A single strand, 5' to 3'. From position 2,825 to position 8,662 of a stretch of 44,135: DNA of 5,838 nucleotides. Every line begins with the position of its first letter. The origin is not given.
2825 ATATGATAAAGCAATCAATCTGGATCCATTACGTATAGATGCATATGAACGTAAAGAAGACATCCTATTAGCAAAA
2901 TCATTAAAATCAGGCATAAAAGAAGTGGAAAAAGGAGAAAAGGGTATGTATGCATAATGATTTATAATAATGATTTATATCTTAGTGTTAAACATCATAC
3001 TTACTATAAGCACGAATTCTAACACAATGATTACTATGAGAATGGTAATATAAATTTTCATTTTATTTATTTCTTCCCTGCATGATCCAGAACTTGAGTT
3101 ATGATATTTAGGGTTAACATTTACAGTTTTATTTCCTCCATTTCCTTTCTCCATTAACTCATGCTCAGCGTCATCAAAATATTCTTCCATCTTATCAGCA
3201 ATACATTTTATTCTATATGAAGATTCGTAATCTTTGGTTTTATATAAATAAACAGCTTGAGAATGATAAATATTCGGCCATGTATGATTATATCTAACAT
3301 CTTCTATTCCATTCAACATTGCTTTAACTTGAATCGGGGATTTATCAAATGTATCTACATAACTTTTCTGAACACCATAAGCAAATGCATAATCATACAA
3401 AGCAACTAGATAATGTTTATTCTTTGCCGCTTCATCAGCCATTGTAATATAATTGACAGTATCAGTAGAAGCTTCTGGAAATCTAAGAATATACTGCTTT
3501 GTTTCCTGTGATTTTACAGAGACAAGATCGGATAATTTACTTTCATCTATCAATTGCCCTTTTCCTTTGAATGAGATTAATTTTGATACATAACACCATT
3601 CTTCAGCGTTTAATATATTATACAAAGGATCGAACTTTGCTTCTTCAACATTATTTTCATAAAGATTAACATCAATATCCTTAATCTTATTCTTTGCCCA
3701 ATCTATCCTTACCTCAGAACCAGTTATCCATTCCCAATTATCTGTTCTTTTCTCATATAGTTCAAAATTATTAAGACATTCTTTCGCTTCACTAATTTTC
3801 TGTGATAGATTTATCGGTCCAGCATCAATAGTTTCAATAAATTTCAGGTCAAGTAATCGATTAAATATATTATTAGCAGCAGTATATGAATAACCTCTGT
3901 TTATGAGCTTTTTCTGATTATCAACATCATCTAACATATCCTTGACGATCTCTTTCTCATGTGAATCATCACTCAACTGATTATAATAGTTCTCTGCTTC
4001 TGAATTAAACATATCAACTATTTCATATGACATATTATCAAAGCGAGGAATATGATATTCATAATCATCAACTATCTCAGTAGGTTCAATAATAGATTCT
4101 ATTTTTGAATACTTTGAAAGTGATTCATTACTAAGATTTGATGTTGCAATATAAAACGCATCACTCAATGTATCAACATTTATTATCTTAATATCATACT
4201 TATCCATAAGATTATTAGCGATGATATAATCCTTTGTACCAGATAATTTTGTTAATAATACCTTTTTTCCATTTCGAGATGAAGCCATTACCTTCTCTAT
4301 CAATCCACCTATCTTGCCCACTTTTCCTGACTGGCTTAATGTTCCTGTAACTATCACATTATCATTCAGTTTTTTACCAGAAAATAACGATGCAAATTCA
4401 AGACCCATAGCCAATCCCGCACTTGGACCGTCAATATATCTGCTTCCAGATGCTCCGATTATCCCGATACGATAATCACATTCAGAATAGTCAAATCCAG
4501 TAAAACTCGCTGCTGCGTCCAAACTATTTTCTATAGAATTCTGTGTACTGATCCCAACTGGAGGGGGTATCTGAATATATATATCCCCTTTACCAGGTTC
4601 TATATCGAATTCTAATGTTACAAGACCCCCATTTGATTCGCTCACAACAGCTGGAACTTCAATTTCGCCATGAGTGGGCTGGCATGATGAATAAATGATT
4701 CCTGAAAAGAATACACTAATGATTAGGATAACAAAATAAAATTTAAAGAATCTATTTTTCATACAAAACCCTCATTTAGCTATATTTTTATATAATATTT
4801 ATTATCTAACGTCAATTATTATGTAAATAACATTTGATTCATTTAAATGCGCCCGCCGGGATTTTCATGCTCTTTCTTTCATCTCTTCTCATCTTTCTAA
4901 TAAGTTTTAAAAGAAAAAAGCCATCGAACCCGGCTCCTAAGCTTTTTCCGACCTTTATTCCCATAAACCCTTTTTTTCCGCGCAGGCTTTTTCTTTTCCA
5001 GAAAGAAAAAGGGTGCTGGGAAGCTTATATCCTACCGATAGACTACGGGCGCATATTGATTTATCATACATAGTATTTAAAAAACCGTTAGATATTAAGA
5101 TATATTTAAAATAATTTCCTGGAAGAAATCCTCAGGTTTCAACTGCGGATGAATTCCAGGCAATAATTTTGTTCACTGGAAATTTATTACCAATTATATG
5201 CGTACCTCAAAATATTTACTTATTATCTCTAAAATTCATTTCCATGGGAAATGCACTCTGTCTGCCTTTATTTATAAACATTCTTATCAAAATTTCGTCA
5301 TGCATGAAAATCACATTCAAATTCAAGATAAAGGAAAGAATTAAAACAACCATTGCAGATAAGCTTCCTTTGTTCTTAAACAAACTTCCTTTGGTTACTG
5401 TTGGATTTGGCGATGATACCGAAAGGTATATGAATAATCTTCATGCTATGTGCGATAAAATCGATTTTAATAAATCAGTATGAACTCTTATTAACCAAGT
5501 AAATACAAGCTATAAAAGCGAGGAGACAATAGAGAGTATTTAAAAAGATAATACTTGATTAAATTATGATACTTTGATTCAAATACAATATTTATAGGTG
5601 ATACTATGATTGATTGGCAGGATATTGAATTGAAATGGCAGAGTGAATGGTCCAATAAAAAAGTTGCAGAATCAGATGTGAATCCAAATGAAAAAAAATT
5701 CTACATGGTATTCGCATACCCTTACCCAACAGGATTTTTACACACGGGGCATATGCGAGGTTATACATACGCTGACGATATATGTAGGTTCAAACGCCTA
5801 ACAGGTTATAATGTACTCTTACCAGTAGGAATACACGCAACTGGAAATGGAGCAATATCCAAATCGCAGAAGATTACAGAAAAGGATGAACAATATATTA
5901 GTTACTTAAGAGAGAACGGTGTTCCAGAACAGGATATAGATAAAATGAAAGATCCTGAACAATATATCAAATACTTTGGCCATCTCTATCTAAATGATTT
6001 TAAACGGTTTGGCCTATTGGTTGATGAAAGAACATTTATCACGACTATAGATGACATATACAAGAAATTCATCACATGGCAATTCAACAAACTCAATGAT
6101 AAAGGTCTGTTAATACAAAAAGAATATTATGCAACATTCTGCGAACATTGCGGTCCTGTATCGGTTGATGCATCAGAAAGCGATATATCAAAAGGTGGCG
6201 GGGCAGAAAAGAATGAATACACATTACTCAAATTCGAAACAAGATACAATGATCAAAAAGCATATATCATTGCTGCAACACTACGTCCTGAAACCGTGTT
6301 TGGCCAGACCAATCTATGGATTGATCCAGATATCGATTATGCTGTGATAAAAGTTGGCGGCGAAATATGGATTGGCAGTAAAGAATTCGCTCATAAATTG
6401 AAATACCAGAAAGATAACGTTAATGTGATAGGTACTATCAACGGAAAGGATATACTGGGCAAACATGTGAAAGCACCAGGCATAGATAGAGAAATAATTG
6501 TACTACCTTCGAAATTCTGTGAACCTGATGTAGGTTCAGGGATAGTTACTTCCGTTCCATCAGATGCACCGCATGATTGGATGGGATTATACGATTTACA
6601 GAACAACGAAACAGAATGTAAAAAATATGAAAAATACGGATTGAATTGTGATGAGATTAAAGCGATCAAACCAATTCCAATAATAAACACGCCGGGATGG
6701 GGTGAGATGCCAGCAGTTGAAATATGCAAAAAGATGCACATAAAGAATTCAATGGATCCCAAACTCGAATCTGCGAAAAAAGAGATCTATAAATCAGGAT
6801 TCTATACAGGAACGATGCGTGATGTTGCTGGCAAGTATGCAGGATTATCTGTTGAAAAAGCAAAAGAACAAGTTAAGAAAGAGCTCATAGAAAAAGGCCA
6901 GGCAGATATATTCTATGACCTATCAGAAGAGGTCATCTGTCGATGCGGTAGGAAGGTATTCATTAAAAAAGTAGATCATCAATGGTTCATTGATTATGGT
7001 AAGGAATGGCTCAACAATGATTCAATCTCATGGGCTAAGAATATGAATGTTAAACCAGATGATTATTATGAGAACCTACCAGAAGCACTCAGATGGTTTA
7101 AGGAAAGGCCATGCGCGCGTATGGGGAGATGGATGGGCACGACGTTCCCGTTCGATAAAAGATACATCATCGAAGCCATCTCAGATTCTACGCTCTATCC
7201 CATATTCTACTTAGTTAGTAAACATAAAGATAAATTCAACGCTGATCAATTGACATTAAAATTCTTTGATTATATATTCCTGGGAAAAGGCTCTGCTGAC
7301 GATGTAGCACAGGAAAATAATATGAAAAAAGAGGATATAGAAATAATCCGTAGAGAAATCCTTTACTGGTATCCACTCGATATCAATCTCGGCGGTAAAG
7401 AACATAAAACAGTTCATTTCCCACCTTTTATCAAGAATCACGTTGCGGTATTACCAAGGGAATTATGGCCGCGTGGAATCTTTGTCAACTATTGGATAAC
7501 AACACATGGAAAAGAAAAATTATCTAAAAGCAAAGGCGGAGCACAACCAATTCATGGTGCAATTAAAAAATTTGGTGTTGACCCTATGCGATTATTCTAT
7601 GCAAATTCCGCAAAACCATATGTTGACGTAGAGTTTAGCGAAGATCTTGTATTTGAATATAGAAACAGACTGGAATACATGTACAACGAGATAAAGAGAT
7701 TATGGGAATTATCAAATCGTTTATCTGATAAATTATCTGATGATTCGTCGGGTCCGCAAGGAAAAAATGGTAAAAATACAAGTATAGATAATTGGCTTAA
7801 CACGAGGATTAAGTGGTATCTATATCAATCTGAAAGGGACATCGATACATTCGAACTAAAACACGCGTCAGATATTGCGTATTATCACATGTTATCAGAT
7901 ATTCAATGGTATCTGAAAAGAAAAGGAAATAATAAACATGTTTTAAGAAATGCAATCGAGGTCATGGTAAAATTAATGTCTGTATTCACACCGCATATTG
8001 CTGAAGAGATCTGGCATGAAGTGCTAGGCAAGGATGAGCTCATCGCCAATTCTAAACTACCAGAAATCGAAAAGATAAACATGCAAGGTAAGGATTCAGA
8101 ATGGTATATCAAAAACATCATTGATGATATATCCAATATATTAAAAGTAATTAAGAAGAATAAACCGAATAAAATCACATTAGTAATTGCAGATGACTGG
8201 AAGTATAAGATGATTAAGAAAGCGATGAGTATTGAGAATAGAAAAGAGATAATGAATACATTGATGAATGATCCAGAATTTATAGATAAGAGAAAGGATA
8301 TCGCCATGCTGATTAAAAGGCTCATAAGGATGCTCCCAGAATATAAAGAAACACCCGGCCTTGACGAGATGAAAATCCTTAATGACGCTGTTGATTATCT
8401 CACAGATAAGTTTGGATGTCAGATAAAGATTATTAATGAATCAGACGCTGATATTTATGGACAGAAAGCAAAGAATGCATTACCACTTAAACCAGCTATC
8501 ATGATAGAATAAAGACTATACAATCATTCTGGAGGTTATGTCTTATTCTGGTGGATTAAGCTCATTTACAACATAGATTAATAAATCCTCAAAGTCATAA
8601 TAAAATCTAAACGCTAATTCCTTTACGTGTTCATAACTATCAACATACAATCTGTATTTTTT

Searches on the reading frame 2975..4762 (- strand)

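Call 13: search_protein_families(library=pfam, proteins=[window:2975-4762:-], max_evalue=0.0001)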
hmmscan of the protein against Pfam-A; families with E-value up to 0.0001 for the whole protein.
window:2975-4762:- (595 aa): 1 family
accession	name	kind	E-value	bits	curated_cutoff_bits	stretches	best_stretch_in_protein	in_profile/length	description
PF05362.19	Lon_C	-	2.1e-12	47.5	21.1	1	98-201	95-197/205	Lon protease (S16) C-terminal proteolytic domain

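Call 83: search_protein_families(library=ncbifam, proteins=[window:2975-4762:-], max_evalue=0.00001)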
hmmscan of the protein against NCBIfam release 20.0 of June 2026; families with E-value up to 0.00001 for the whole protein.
window:2975-4762:- (595 aa): 6 families
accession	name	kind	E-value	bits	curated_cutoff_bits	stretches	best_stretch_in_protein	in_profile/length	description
TIGR02903.1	spore_lon_C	equivalog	1.2e-13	50.5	678.8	1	55-205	473-613/615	Lon family ATP-dependent protease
NF008053.0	PRK10787.1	equivalog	3.1e-12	45.4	891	1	41-206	604-770/784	endopeptidase La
TIGR02902.1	spore_lonB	equivalog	8.4e-12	44.5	723.3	1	73-203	405-527/531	ATP-dependent protease LonB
TIGR00763.1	lon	equivalog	1.1e-11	44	608.05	1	106-203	695-791/795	endopeptidase La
TIGR00764.1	lon_rel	equivalog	2.4e-09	36.3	516.6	1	74-206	464-592/608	ATP-dependent protease LonB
NF041438.1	SepM_fam_S16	equivalog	1.8e-06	27.2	200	1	110-170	226-288/340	SepM family pheromone-processing serine protease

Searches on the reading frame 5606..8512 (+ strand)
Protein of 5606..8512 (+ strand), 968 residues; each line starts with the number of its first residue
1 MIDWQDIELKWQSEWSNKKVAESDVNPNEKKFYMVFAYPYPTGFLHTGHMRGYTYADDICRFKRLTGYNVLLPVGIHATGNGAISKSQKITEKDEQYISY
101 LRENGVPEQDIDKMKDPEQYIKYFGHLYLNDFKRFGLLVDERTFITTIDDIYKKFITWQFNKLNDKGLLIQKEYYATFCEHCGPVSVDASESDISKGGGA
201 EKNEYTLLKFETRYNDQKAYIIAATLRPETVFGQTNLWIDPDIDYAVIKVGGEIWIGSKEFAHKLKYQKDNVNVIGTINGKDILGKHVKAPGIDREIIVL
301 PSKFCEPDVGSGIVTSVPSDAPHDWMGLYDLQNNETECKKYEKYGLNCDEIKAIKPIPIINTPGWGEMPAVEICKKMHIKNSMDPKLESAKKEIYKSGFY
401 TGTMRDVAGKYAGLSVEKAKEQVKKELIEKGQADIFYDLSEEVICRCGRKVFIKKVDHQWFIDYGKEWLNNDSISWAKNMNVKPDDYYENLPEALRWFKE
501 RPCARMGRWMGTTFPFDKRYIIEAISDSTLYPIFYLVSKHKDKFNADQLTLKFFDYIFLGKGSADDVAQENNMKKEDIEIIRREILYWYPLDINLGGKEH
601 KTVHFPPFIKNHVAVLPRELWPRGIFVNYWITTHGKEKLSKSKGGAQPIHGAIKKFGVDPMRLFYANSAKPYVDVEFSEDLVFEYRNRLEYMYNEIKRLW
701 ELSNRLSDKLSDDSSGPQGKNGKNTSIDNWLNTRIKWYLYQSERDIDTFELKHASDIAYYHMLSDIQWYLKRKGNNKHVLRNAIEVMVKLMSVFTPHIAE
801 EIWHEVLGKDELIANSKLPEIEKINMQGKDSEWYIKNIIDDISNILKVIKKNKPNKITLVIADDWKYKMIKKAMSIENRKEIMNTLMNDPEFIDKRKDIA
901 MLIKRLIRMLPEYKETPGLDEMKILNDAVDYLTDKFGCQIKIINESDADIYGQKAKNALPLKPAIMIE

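Call 13: search_protein_families(library=pfam, proteins=[window:5606-8512:+], max_evalue=0.0001)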
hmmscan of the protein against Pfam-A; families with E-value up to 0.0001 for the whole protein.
window:5606-8512:+ (968 aa): 3 families
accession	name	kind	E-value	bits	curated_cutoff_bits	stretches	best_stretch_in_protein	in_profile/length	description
PF00133.28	tRNA-synt_1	-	2.7e-20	73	22.7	1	11-515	2-244/414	tRNA synthetases class I (I, L, M and V)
PF08264.19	Anticodon_1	-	1.1e-15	58.2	25.1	1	728-853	1-133/148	Anticodon-binding domain of tRNA ligase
PF09334.17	tRNA-synt_1g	-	4.8e-14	52.3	20.1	0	35-88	4-57/391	tRNA synthetases class I (M)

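Call 83: search_protein_families(library=ncbifam, proteins=[window:5606-8512:+], max_evalue=0.00001)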
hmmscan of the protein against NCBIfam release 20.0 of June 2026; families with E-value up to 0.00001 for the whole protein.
window:5606-8512:+ (968 aa): 12 families
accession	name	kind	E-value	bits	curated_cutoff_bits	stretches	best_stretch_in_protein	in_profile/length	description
NF008957.0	PRK12300.1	subfamily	6.5e-272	904.7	677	1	3-968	5-946/946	leucine--tRNA ligase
TIGR00395.1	leuS_arch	equivalog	2.9e-247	823.2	648.5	1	6-968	2-938/938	leucine--tRNA ligase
TIGR00422.1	valS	equivalog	2.2e-53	181.5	612.1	2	4-242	7-233/863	valine--tRNA ligase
NF004349.1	PRK05729.1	equivalog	2.8e-46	158.2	704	2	4-242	6-227/860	valine--tRNA ligase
NF009687.0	PRK13208.1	equivalog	3.1e-43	148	738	2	3-242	11-232/801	valine--tRNA ligase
TIGR00396.1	leuS_bact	equivalog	2.2e-39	135.3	548.4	2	5-194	4-168/843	leucine--tRNA ligase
TIGR00392.1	ileS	equivalog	8.2e-33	113.6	621.4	2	6-319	10-333/861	isoleucine--tRNA ligase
NF011492.0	PRK14900.1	equivalog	3.5e-25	88.1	1783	2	5-242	16-242/1044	valine--tRNA ligase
NF000540.1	alt_ValS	exception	7.2e-21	73.8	900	2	5-86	7-89/827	valine--tRNA ligase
TIGR00398.1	metG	equivalog_domain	2.7e-15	56.1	336.35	2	37-189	6-133/530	methionine--tRNA ligase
NF008900.0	PRK12267.1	equivalog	5.9e-10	38.3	598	0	588-788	252-451/648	methionine--tRNA ligase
NF001100.0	PRK00133.1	equivalog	1.3e-09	37.2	587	0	29-99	4-74/676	methionine--tRNA ligase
